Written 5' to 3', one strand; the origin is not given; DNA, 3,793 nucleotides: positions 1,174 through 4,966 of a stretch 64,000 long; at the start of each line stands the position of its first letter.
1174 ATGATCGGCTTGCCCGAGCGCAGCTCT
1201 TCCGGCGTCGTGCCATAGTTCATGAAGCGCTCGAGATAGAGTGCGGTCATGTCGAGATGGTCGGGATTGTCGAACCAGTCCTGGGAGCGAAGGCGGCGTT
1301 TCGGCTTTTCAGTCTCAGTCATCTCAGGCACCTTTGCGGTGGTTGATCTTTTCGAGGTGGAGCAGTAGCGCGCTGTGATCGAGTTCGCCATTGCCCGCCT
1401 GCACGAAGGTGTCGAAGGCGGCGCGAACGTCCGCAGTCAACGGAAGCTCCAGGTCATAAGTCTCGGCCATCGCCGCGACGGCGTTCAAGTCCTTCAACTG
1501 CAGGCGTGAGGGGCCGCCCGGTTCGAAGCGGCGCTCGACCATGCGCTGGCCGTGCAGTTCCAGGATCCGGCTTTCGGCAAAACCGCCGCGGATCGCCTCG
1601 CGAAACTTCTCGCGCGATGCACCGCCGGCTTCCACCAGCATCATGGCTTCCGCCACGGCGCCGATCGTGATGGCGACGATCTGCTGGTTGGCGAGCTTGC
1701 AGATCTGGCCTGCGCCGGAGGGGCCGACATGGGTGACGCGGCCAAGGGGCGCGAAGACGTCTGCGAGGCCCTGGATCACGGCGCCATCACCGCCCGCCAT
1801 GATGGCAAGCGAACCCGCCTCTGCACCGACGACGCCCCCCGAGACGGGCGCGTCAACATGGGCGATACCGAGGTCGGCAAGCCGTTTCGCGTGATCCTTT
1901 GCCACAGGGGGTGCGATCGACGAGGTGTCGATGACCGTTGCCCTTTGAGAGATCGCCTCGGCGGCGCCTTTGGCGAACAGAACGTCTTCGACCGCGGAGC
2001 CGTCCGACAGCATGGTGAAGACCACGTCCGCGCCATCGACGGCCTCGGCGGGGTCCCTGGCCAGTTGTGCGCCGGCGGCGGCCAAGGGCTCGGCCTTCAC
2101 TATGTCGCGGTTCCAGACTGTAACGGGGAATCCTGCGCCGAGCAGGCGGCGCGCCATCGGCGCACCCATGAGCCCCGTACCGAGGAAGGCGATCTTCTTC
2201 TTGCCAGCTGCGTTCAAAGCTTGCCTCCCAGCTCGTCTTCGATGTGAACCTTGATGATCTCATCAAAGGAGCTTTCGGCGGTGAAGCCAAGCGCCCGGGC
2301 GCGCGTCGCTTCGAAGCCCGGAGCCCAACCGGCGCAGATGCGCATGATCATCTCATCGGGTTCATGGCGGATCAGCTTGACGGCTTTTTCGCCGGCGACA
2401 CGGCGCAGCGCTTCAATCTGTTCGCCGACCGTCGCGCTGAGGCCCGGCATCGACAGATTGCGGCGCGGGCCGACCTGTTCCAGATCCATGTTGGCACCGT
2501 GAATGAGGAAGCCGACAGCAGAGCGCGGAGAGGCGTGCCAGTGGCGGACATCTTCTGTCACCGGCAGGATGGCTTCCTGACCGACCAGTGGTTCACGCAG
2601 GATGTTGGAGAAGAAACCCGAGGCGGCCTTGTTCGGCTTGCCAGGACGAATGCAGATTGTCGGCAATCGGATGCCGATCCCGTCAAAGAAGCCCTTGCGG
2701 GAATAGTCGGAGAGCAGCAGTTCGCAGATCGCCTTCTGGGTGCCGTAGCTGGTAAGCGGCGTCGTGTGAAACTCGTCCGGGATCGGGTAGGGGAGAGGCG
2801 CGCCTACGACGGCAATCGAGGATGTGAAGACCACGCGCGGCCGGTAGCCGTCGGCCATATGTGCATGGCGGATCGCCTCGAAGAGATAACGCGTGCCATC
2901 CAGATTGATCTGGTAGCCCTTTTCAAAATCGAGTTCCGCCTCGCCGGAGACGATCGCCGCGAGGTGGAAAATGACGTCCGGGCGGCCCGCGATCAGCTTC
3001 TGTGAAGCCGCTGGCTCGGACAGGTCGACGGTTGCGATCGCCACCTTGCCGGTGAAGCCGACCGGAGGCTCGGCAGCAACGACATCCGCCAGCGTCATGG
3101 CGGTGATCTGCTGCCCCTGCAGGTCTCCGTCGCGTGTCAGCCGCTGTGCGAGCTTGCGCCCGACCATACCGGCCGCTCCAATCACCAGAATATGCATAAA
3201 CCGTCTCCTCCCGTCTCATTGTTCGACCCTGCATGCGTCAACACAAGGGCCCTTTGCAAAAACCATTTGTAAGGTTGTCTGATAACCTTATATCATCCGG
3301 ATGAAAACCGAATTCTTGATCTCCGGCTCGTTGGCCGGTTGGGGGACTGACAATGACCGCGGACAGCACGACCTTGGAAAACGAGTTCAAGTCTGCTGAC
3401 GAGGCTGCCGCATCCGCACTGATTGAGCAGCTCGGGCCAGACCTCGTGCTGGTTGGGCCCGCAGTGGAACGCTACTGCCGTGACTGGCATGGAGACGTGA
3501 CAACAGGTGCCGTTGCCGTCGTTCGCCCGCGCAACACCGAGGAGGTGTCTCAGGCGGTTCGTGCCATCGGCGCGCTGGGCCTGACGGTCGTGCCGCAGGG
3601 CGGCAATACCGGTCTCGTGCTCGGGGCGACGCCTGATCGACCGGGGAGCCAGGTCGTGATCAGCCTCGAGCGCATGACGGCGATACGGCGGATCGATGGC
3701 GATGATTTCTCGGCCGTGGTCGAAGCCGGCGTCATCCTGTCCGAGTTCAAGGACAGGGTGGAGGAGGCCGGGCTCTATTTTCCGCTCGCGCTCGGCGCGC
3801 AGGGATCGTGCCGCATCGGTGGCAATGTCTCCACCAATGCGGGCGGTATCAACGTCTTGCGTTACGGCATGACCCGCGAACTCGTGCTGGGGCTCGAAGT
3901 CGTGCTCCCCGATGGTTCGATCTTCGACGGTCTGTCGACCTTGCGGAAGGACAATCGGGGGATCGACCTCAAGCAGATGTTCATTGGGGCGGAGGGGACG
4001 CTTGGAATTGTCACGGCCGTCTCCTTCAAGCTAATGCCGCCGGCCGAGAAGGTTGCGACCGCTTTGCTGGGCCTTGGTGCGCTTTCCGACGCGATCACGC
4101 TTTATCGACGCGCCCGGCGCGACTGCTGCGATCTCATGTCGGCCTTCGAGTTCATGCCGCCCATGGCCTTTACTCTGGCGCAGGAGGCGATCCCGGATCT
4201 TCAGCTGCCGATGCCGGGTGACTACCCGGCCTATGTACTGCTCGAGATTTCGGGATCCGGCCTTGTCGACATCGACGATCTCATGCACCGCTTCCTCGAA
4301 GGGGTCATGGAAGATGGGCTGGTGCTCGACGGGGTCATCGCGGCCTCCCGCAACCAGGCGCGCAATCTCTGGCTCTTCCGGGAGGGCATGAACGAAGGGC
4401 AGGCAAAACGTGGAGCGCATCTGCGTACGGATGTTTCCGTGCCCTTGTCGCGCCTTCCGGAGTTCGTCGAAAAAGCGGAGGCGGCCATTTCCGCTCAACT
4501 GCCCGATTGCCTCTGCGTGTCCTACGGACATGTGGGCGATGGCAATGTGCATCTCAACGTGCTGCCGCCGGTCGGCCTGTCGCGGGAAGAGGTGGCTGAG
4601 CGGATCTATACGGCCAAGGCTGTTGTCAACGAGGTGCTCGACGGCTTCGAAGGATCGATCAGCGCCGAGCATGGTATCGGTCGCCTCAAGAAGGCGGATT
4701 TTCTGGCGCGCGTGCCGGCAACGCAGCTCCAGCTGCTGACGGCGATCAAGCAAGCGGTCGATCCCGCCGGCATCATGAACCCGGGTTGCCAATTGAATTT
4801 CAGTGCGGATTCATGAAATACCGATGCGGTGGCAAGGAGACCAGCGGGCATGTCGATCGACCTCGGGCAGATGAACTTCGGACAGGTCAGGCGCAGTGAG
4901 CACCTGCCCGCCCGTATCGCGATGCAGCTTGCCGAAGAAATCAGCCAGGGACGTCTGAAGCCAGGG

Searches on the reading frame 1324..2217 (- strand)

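Call 55: search_protein_families(library=pfam, proteins=[window:1324-2217:-], max_evalue=0.00001)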
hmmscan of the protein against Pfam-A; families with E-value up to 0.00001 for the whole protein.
window:1324-2217:- (297 aa): 3 families
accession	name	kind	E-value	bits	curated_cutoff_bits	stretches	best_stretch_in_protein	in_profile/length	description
PF03446.21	NAD_binding_2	-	9.3e-46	156.2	21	1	8-165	1-161/161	NAD binding domain of 6-phosphogluconate dehydrogenase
PF14833.11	NAD_binding_11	-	7.1e-29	101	30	1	168-285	1-119/122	NAD-binding of NADP-dependent 3-hydroxyisobutyrate dehydrogenase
PF03807.23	F420_oxidored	-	1.3e-08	35.8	21.6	1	8-98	1-91/94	NADP oxidoreductase coenzyme F420-dependent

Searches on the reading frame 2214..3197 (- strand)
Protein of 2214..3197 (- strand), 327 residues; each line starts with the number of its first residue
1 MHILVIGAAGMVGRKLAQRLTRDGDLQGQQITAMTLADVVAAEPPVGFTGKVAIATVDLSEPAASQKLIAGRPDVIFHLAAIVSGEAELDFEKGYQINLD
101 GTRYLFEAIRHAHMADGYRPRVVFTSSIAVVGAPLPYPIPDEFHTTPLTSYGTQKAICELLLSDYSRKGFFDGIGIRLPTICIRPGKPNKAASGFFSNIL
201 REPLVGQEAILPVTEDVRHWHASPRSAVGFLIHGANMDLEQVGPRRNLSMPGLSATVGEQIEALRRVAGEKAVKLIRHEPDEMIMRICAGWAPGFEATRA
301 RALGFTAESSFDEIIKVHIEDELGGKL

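Call 55: search_protein_families(library=pfam, proteins=[window:2214-3197:-], max_evalue=0.00001)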
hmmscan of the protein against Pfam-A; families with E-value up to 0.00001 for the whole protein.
window:2214-3197:- (327 aa): 4 families
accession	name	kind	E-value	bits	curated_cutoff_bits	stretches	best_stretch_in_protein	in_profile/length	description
PF01370.27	Epimerase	-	7.3e-23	81.7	20.9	1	3-207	1-197/240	NAD dependent epimerase/dehydratase family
PF16363.11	GDP_Man_Dehyd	-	8.3e-13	48.9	27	1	4-167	1-169/332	GDP-mannose 4,6 dehydratase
PF01073.25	3Beta_HSD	-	2e-11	43.9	22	1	4-185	1-178/280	3-beta hydroxysteroid dehydrogenase/isomerase family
PF04321.23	RmlD_sub_bind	-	1.1e-09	38.2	27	1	1-163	1-137/287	RmlD substrate binding domain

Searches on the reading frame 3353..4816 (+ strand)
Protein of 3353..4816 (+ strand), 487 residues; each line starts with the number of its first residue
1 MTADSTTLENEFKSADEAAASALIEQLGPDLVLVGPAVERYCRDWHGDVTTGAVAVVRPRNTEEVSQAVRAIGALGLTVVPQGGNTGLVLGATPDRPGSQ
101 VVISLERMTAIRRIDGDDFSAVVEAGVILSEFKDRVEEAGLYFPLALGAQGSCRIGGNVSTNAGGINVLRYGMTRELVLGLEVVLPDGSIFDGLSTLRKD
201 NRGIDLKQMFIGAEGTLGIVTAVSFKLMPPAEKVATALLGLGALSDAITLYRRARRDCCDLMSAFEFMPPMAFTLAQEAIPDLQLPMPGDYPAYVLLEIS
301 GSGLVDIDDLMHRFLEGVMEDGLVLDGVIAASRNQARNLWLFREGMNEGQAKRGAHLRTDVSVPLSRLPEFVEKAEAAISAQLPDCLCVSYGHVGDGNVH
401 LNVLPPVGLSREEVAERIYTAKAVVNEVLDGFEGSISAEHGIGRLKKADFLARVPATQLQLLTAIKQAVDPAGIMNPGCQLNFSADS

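Call 54: search_protein_families(library=pfam, proteins=[window:3353-4816:+], max_evalue=0.00001)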
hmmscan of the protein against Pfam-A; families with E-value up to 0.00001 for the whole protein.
window:3353-4816:+ (487 aa): 2 families
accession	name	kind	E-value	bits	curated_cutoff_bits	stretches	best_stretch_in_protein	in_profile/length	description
PF02913.24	FAD-oxidase_C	-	3.1e-41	142.2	21.2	1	232-478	3-246/248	FAD linked oxidases, C-terminal domain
PF01565.28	FAD_binding_4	-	9e-34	116.6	26.4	1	55-191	3-136/139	FAD binding domain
